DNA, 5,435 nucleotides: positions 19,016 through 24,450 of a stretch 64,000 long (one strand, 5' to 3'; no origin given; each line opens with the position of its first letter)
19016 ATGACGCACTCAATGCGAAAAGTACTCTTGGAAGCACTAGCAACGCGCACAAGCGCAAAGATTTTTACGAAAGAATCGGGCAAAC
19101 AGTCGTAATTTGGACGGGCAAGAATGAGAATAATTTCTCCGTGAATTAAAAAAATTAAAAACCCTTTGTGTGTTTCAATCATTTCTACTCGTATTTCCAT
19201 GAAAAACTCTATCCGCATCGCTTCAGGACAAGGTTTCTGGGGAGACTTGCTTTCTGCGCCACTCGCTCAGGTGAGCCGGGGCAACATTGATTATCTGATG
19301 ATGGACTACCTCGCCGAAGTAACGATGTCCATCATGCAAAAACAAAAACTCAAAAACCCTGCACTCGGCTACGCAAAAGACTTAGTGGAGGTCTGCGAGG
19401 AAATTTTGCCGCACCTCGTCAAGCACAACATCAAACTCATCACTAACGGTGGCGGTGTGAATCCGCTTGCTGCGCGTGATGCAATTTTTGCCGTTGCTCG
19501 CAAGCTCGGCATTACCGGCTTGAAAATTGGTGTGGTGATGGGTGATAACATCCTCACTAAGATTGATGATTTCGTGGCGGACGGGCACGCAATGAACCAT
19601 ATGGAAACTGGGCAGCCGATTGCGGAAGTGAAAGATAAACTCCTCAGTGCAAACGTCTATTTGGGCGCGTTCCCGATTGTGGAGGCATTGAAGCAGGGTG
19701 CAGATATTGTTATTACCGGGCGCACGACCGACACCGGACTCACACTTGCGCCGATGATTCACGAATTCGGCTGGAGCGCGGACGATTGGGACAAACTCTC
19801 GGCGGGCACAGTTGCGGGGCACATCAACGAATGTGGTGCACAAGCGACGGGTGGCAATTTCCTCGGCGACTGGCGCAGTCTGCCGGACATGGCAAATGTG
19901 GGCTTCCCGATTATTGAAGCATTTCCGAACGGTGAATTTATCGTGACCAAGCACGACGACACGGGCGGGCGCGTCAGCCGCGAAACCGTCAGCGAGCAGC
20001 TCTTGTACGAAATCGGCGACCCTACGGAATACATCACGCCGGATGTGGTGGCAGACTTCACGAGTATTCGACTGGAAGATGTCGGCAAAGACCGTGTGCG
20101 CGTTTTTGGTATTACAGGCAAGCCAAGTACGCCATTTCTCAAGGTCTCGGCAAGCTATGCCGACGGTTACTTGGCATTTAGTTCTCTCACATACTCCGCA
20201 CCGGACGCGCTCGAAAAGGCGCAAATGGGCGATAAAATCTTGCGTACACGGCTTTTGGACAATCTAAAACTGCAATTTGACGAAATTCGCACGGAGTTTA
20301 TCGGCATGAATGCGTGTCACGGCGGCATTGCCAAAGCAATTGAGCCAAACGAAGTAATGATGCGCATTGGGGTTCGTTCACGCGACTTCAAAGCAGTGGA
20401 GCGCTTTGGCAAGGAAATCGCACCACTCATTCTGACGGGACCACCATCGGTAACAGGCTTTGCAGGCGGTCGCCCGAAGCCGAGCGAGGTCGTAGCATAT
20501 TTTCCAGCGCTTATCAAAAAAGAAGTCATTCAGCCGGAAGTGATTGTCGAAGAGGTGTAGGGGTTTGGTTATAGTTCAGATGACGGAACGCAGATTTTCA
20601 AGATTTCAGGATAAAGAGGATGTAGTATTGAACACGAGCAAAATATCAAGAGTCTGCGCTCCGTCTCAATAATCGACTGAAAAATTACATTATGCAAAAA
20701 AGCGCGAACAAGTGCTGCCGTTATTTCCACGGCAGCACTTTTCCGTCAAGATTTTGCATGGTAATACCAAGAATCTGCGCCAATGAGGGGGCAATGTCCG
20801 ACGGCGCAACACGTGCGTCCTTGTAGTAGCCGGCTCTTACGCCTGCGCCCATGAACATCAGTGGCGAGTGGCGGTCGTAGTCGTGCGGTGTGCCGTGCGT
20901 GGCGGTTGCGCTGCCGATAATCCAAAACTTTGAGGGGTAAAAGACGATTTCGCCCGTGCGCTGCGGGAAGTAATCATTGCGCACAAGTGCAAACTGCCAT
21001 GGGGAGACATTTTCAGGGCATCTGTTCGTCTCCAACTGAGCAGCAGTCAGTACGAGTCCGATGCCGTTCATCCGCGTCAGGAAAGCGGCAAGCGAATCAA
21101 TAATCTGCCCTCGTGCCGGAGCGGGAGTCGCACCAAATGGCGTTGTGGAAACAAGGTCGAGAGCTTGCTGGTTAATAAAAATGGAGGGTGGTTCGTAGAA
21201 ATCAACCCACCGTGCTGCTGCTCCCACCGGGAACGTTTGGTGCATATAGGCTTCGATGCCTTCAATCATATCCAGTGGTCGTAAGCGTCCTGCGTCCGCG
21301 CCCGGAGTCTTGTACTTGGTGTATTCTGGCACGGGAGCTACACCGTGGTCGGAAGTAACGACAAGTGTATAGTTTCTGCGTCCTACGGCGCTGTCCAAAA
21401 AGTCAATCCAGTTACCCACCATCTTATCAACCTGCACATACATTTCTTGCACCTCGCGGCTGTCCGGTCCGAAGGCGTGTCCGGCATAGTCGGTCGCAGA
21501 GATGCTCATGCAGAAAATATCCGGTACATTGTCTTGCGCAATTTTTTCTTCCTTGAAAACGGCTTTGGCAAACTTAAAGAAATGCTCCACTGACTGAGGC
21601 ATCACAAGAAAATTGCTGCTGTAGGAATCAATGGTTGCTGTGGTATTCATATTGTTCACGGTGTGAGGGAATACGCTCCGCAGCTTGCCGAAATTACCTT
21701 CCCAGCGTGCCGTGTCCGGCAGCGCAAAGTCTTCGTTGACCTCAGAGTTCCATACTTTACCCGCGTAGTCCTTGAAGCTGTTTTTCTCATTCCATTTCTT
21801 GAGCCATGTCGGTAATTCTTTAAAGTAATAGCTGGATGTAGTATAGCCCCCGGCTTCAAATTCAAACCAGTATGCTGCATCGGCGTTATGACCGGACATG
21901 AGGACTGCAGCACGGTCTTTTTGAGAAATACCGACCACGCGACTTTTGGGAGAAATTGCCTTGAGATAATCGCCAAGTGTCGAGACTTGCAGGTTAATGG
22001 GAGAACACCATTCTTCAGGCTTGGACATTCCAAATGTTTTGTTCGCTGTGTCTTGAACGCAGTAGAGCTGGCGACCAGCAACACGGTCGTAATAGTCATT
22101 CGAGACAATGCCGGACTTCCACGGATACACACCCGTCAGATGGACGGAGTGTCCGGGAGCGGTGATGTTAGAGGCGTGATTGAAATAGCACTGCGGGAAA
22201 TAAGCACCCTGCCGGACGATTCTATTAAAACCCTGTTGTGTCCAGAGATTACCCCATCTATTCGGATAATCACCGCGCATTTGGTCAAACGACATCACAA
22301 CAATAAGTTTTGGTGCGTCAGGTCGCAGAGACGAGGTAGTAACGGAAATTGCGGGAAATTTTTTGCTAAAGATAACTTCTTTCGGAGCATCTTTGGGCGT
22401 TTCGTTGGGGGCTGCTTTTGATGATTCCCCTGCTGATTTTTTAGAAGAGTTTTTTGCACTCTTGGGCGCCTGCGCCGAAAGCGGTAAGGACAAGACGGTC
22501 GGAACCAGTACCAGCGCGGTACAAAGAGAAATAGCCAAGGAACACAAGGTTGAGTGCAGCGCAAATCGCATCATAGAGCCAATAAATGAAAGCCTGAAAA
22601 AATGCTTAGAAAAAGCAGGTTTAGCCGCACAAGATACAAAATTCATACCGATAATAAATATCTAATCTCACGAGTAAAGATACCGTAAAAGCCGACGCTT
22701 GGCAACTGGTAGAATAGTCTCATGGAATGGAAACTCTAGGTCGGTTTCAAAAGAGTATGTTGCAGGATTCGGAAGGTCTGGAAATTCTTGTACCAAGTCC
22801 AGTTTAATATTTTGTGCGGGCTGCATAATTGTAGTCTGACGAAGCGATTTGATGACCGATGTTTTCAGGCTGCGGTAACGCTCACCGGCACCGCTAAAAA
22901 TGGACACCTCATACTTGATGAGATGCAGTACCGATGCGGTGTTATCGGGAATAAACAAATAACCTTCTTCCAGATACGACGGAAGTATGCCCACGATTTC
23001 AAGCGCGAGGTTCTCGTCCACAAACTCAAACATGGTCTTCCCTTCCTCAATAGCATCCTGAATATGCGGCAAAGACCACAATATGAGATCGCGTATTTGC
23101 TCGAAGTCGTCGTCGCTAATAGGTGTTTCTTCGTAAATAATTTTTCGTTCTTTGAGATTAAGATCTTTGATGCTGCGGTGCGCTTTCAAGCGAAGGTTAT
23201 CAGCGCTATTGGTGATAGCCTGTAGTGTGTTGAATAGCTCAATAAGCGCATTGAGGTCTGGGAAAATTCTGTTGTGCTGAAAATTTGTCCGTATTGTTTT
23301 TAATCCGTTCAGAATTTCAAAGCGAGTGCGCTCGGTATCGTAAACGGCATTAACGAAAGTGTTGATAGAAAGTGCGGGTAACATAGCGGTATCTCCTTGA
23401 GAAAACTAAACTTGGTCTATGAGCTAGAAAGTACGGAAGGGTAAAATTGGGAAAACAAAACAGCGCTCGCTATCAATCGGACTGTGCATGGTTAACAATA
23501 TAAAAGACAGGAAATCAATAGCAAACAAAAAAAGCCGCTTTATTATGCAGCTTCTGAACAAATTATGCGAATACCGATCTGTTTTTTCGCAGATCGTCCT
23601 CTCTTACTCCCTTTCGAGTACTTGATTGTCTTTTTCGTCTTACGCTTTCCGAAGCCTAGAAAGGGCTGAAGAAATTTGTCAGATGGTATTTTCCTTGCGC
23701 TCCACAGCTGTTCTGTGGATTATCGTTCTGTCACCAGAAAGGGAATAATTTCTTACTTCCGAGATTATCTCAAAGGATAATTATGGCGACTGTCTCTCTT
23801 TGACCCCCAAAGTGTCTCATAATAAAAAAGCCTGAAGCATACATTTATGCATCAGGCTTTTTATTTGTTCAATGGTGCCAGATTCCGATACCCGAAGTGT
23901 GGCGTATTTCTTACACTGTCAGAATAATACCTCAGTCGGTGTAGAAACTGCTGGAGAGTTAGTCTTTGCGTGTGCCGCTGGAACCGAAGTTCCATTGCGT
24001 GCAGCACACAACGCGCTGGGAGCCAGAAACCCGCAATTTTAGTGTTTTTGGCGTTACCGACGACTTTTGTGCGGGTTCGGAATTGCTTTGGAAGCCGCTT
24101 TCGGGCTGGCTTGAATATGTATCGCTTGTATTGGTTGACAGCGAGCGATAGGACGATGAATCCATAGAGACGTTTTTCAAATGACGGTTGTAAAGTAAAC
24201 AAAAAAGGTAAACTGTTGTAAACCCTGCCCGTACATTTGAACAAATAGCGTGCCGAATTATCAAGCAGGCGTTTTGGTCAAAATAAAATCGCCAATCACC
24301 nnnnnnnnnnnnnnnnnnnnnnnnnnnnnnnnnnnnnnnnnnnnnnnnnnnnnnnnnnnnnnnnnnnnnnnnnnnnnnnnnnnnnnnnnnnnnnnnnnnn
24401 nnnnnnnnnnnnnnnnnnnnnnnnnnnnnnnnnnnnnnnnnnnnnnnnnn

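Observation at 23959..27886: Operon of M16 protein without zinc motif, retropepsin-like protease and NodU-type carbamoyltransferase, followed by a possible 68-aa Ser/Thr-rich ORF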

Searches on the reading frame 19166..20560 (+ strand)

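Call 3: search_protein_families(library=pfam, proteins=[window:19166-20560:+], max_evalue=0.01)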
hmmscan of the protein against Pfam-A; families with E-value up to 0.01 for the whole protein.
window:19166-20560:+ (464 aa): 1 family
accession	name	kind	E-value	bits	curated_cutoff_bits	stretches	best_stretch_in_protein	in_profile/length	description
PF07287.17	AtuA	-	4.9e-151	503.9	22.8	1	16-459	1-435/437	Acyclic terpene utilisation family protein AtuA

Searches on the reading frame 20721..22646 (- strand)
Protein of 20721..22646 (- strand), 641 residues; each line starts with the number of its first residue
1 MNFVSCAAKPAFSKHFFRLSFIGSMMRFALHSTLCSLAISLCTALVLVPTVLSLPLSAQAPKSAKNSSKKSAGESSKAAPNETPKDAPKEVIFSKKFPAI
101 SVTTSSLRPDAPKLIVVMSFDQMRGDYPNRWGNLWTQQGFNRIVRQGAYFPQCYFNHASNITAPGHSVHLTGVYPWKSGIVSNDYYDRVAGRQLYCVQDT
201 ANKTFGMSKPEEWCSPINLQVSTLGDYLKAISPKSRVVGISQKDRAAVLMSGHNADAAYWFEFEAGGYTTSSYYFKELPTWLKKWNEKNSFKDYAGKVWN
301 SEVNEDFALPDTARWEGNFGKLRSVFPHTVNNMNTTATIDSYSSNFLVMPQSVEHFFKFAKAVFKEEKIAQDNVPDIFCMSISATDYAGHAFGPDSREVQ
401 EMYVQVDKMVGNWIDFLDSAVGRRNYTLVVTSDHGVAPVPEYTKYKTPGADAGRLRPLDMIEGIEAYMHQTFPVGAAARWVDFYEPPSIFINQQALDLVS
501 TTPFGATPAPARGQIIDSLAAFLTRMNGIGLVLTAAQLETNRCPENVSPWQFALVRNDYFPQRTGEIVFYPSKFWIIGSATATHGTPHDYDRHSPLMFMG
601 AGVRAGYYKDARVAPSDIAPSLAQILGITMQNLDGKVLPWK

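Call 3: search_protein_families(library=pfam, proteins=[window:20721-22646:-], max_evalue=0.01)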
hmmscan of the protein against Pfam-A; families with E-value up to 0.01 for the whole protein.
window:20721-22646:- (641 aa): 2 families
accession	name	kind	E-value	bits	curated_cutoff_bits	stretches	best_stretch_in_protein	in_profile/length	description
PF01663.27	Phosphodiest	-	2.5e-37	129.7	23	1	116-442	2-227/342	Type I phosphodiesterase / nucleotide pyrophosphatase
PF00884.28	Sulfatase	-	6.7e-05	22.8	25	0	281-438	100-245/301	Sulfatase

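Call 16: search_protein_families(library=ncbifam, proteins=[window:20721-22646:-], max_evalue=0.01)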
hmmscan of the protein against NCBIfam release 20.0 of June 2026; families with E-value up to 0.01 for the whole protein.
window:20721-22646:- (641 aa): 4 families
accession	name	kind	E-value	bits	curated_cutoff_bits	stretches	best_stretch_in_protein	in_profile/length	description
NF042991.1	alk_phos_PafA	equivalog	4.7e-111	371.9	650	1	109-632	34-542/554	alkaline phosphatase PafA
NF051873.1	AlkPhosPhoY32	equivalog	5.5e-66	223.2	1000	1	105-638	14-538/539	alkaline phosphatase PhoY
NF009049.0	PRK12383.1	equivalog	0.0041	16.1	254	1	375-439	287-344/408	phosphopentomutase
NF010322.0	PRK13759.1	equivalog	0.0058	15.2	481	0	110-188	5-79/486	arylsulfatase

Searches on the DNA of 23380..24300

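Call 9: search_rna_families(source=window, start=23380, end=24300, threshold=evalue, max_evalue=10)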
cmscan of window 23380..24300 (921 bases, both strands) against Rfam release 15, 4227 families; matches with E-value up to 10: 15.
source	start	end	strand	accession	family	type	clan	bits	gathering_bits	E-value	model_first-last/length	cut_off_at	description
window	23779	23868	+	RF02064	STnc370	Gene; sRNA;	-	21.6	54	4.7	1-71/71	no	Enterobacterial sRNA STnc370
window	23821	23897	-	RF00506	Thr_leader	Cis-reg; leader;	-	21.2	55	0.23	1-118/118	no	Threonine operon leader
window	23819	23903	-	RF04312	trpB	Cis-reg;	-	20.8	59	3.4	1-107/107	no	trpB ncRNA motif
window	23815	23870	-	RF03796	mir-5984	Gene; miRNA;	-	20.6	95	0.38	1-74/74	no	mir-5984 microRNA precursor family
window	23815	23870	+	RF03796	mir-5984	Gene; miRNA;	-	19.8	95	0.62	1-74/74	no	mir-5984 microRNA precursor family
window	23765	23867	+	RF02449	ncr1015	Gene; sRNA;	-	18.9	60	8.1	1-121/121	no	Bacillus sRNA ncr1015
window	23817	23869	+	RF04157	MIR9486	Gene; miRNA;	-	15.8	100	4.5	1-119/119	no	MIR9486 microRNA precursor family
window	23645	23800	+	RF01983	Pinc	Gene; lncRNA;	-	15.7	60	6.2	1-154/154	no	Pregnancy induced noncoding RNA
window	23769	23866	+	RF00506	Thr_leader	Cis-reg; leader;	-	15.6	55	4.7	1-118/118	no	Threonine operon leader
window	23824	23937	-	RF02728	HrrF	Gene; sRNA;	-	15.4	77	8.3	1-116/116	no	Haemophilus regulatory RNA responsive to iron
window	23825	23863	-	RF04157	MIR9486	Gene; miRNA;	-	15.3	100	6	1-119/119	no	MIR9486 microRNA precursor family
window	23778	23868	+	RF01473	rli41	Gene; sRNA;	-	13.8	55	3.6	1-494/494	no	Listeria sRNA rli41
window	23528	23595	-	RF01394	isrK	Gene; sRNA;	-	12.9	50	5.3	1-77/77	no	isrK Hfq binding RNA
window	23748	23912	+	RF01460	rliH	Gene; sRNA;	-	11.6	100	1.1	1-429/429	no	Listeria sRNA rliH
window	24059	24145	+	RF02207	WT1-AS_5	Gene; lncRNA;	-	11.4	80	6.5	1-79/79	no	WT1 antisense RNA conserved region 5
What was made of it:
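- Tried and rejected: A permissive scan of 23380-24300 gives only sub-threshold chance hits (call 9).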

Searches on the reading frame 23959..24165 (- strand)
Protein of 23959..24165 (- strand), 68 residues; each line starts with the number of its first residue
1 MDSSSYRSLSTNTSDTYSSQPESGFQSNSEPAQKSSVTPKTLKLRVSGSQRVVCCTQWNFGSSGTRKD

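Call 3: search_protein_families(library=pfam, proteins=[window:23959-24165:-], max_evalue=0.01)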
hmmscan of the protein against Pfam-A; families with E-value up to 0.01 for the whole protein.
window:23959-24165:- (68 aa): 0 families

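Call 16: search_protein_families(library=ncbifam, proteins=[window:23959-24165:-], max_evalue=0.01)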
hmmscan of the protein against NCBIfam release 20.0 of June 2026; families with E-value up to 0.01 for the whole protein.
window:23959-24165:- (68 aa): 0 families

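Call 22: search_protein_representatives(protein=window:23962-24165:-)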
Query: 68 residues. Proteins with E-value up to 0.001 (for the whole library): 5; up to 1e-10: 2; up to 1e-30: 0. The best 5 are listed.
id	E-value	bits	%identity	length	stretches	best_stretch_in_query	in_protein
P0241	1.8e-17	78.7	64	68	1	1-67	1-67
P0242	9.0e-16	73.4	62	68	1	1-68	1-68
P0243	2.7e-10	56.2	52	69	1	1-66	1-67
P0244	1.6e-09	53.8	51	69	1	1-68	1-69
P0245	1.1e-05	41.8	29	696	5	4-60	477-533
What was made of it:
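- An exhaustive phmmer search finds 68-69-aa homologues (call 22).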

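Call 25: find_encoding_contigs(protein=P0243, flank=8000, max_places=3)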
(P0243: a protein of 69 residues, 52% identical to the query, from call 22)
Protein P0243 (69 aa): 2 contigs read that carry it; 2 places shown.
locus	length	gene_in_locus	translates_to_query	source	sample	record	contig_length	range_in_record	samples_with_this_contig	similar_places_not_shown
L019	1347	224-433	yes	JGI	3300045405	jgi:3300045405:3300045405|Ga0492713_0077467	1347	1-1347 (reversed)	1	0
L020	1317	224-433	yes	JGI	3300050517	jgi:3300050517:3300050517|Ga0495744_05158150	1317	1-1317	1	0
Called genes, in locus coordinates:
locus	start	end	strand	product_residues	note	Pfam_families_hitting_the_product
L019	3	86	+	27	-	?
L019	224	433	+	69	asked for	-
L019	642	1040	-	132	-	PF09996:DUF2237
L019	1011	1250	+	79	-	-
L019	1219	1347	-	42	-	?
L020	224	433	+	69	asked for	-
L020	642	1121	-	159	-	PF09996:DUF2237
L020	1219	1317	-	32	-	?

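Call 26: find_encoding_contigs(protein=P0244, flank=8000, max_places=3)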
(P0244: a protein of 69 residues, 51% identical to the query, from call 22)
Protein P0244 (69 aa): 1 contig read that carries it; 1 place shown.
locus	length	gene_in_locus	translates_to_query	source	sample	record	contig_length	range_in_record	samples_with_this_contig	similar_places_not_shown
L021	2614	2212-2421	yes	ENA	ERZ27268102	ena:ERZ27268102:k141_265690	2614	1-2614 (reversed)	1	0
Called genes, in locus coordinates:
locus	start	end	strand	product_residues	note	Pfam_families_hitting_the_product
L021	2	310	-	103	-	?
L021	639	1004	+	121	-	PF09723:Zn_ribbon_8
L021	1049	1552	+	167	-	PF04972:BON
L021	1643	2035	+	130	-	PF03100:CcmE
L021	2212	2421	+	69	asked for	-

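Call 30: find_related_loci(query=A1, collection=genome_contigs, flank=8000)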
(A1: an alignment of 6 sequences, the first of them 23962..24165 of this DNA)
Query A1 (68 aa) in genome_contigs; peptide patterns used: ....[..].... (x = any residue, [..] = any of these).
12 stretches matched a pattern; 4 encode a relative of the query (tblastn E <= 1e-3); 4 distinct loci.
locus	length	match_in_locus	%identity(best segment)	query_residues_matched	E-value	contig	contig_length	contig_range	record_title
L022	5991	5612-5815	63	1-68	3e-19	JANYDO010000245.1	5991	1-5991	MAG: Candidatus Kapaibacterium sp. isolate 336R_metabinner_7 336R_k141_1320335, whole genome shotgun sequence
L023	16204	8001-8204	63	1-68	1e-18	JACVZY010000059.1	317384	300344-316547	MAG: Ignavibacteria bacterium isolate Clear-D13 NODE_32_length_317384_cov_9.234813, whole genome shotgun sequence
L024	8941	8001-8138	57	24-68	2e-11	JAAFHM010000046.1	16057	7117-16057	MAG: Ignavibacteria bacterium isolate bin51.metabat.ball.004 WN_Ignavibacteria_1_scaffold_96, whole genome shotgun seque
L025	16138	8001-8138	54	24-68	4e-11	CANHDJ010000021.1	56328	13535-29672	MAG: Ignavibacteria bacterium isolate RE-18aug17-109 genome assembly, contig: RE-18aug17-C570, whole genome shotgun sequ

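Call 31: find_homologous_proteins(query=A1, max_evalue=0.1)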
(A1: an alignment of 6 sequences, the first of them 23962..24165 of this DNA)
Query A1 (6 sequences) (68 aa, profile of the alignment): 7 proteins with E <= 0.1 among 147 candidates.
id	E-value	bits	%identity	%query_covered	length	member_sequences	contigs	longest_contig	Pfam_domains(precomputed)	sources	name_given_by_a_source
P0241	2.2e-32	129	63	100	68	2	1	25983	-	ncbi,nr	ncbi:MAG: hypothetical protein JNN25_00675 [Candidatus Kapabacteria bacterium]|nr:hypothetical prote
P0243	3.8e-31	125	52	96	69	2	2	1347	-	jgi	jgi:hypothetical protein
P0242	1.7e-30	123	62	100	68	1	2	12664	-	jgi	jgi:hypothetical protein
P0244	2.0e-28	116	51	100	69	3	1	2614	-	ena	-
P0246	8.8e-28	114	53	96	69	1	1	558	-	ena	-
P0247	8.8e-19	85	48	94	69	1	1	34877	-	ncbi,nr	ncbi:MAG: hypothetical protein MUF71_17140 [Candidatus Kapabacteria bacterium]|nr:hypothetical prote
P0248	4.0e-12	64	56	40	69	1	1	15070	-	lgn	-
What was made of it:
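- More come from the profile search and the genome scan (calls 30, 31).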

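Call 43: find_encoding_contigs(protein=P0247, flank=6000, max_places=2)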
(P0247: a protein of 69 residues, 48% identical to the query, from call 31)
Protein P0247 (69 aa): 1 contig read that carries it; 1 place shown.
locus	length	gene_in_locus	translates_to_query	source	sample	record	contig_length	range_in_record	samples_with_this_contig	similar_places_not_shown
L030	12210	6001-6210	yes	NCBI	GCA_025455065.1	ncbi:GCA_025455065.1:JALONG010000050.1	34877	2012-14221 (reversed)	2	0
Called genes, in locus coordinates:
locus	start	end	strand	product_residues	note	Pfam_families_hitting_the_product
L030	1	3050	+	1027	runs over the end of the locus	PF20464:MmeI_N, PF20465:MmeI_hel, PF20473:MmeI_Mtase, PF20466:MmeI_TRD, PF20467:MmeI_C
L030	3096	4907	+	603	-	PF03235:GmrSD_N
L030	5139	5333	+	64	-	PF20467:MmeI_C (weak)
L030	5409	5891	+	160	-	PF05163:DinB, PF12867:DinB_2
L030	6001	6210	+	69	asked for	-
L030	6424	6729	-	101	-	PF11297:DUF3098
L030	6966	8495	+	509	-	PF00144:Beta-lactamase, PF11954:DUF3471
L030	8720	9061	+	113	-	PF14489:QueF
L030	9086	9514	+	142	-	PF01242:PTPS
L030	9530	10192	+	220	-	PF13840:ACT_7, PF22468:ACT_9 (weak)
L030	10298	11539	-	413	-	PF03544:TonB_C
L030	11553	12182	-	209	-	PF00578:AhpC-TSA, PF08534:Redoxin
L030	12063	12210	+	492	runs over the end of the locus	PF00162:PGK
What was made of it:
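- Upstream neighbours are the CT, CcmE or DinB (calls 25, 26, 43).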

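Call 52: search_protein_families(library=pfam, alignment_id=A2, max_evalue=10)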
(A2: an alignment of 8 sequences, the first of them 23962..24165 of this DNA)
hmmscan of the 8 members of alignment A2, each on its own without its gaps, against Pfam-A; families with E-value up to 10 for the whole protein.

A. member 1, window:23962-24165:- (68 aa): 0 families

B. families by the number of members that match (of 8 scanned): 0 families

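Call 60: predict_structure(alignment_id=A2)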
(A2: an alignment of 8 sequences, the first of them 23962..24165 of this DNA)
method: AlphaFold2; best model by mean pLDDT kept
length: 68 residues; sequences in the alignment: 8
mean_pLDDT: 55.9   pTM: 0.24
mean pLDDT of the five models: 55.9, 55.8, 55.1, 54.0, 52.8
residues with pLDDT >= 90: 0; 70-90: 15; 50-70: 23; < 50: 30
segments of 3 or more residues with pLDDT < 50: 10-34
pLDDT, mean of each block of 10 residues (from residue 1): 50 45 42 57 77 67 53
secondary structure, 60 per line:
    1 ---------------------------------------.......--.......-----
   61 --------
elements in order: E40-46 E49-55
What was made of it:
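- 23959..24165 (-): 68-aa small-protein gene. It has a variable Ser/Thr/Gln-rich N-terminal part and a conserved C-terminal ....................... AlphaFold2 gives a beta-hairpin at residues 40-55 and disorder elsewhere, mean pLDDT 56 (call 60).
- Tried and rejected: AlphaFold2 gives mean pLDDT 56 and only a beta-hairpin (call 60).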

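Call 72: search_protein_families(library=padloc, proteins=[window:23962-24165:-], max_evalue=0.01)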
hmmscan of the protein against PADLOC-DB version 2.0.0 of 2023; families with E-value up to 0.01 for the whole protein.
window:23962-24165:- (68 aa): 0 families

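Call 73: search_protein_families(library=phrogs, proteins=[window:23962-24165:-], max_evalue=0.001)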
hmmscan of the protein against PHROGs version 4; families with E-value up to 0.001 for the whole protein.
window:23962-24165:- (68 aa): 0 families
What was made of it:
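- Tried and rejected: Pfam, NCBIfam, PADLOC and PHROGs all return nothing (calls 3, 16, 52, 72, 73).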
